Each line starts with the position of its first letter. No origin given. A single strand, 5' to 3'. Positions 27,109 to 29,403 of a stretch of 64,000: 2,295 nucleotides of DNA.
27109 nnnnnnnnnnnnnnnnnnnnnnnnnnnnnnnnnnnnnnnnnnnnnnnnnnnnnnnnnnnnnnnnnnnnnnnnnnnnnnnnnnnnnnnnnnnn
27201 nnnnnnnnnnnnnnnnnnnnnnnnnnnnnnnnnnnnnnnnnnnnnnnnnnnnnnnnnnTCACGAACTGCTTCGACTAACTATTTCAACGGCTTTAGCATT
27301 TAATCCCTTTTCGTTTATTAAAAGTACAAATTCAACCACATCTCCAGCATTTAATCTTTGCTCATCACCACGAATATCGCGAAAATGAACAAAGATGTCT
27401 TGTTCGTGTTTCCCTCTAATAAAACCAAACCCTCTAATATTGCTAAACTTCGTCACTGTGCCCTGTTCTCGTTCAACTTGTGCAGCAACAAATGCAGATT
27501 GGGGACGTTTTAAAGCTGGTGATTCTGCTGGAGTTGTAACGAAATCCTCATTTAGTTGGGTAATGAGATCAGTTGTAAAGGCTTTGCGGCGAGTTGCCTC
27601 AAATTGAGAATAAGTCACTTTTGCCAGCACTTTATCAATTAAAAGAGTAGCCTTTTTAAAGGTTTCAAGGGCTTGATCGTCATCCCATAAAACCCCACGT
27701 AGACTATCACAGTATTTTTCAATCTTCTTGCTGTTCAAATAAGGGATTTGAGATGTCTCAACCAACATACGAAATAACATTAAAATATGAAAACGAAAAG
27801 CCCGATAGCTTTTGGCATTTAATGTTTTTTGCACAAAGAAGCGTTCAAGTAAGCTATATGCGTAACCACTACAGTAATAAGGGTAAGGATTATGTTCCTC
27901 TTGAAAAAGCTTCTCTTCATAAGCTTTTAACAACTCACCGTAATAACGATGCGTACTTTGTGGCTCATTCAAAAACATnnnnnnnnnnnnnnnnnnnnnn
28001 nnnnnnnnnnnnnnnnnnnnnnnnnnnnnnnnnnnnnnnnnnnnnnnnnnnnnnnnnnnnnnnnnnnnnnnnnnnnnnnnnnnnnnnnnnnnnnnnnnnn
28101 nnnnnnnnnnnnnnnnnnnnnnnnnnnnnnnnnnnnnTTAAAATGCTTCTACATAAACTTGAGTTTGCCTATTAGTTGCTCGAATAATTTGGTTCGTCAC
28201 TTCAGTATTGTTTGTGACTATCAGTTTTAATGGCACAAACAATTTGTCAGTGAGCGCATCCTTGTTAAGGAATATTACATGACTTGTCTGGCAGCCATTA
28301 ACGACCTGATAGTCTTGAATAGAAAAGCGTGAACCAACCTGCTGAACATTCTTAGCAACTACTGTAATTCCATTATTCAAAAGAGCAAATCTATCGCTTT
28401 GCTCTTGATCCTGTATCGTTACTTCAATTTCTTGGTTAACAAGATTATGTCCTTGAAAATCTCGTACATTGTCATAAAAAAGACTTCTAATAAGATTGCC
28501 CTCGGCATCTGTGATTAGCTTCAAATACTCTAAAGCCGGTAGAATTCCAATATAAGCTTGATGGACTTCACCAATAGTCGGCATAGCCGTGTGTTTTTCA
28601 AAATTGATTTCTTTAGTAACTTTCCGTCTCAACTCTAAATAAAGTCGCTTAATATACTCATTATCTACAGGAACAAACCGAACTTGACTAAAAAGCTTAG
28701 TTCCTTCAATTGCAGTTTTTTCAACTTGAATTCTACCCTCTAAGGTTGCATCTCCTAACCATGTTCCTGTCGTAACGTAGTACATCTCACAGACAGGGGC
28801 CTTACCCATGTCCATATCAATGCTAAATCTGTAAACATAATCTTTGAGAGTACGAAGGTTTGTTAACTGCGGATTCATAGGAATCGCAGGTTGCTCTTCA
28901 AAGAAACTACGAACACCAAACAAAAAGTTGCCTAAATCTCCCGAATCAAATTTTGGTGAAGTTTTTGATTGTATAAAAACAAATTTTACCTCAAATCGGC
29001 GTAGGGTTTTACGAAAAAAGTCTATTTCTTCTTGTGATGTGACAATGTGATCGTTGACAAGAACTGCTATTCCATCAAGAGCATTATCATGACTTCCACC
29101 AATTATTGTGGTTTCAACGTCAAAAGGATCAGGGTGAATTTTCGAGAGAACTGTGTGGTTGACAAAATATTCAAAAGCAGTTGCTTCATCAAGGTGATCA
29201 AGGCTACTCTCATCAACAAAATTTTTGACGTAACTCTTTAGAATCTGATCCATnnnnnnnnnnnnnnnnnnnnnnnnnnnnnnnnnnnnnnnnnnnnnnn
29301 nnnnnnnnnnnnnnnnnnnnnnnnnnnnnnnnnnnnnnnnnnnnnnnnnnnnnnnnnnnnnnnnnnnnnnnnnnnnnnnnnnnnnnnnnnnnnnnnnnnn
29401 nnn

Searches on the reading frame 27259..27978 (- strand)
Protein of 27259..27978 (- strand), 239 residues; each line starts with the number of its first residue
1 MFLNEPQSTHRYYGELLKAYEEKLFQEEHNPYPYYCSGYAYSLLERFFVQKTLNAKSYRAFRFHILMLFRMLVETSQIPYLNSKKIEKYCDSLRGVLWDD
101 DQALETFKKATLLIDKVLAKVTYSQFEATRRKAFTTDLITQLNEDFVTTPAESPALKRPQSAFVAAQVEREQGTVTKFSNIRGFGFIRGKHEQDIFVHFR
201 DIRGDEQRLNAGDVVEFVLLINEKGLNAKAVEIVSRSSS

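Call 67: search_protein_families(library=pfam, proteins=[window:27259-27978:-], max_evalue=0.00001)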
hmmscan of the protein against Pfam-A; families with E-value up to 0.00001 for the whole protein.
window:27259-27978:- (239 aa): 1 family
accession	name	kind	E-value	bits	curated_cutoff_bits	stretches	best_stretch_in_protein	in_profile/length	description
PF00313.28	CSD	-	4.3e-15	55.8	27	1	172-232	2-64/66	'Cold-shock' DNA-binding domain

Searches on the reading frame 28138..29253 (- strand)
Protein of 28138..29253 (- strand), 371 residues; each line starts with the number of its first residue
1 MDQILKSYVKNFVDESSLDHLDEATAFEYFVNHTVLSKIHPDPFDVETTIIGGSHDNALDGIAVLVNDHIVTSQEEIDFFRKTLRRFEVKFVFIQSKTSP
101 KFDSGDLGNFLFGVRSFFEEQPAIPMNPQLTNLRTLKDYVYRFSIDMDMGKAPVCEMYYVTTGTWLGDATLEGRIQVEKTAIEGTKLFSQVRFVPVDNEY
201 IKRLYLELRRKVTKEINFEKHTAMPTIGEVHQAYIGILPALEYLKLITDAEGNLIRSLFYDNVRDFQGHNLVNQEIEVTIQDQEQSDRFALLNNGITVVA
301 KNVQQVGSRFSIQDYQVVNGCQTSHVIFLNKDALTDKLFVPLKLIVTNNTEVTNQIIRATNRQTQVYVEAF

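Call 67: search_protein_families(library=pfam, proteins=[window:28138-29253:-], max_evalue=0.00001)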
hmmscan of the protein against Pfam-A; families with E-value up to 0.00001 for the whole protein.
window:28138-29253:- (371 aa): 1 family
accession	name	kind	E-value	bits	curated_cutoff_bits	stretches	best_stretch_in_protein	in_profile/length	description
PF10592.14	AIPR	-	8.5e-27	95.1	25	1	259-370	1-121/308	AIPR protein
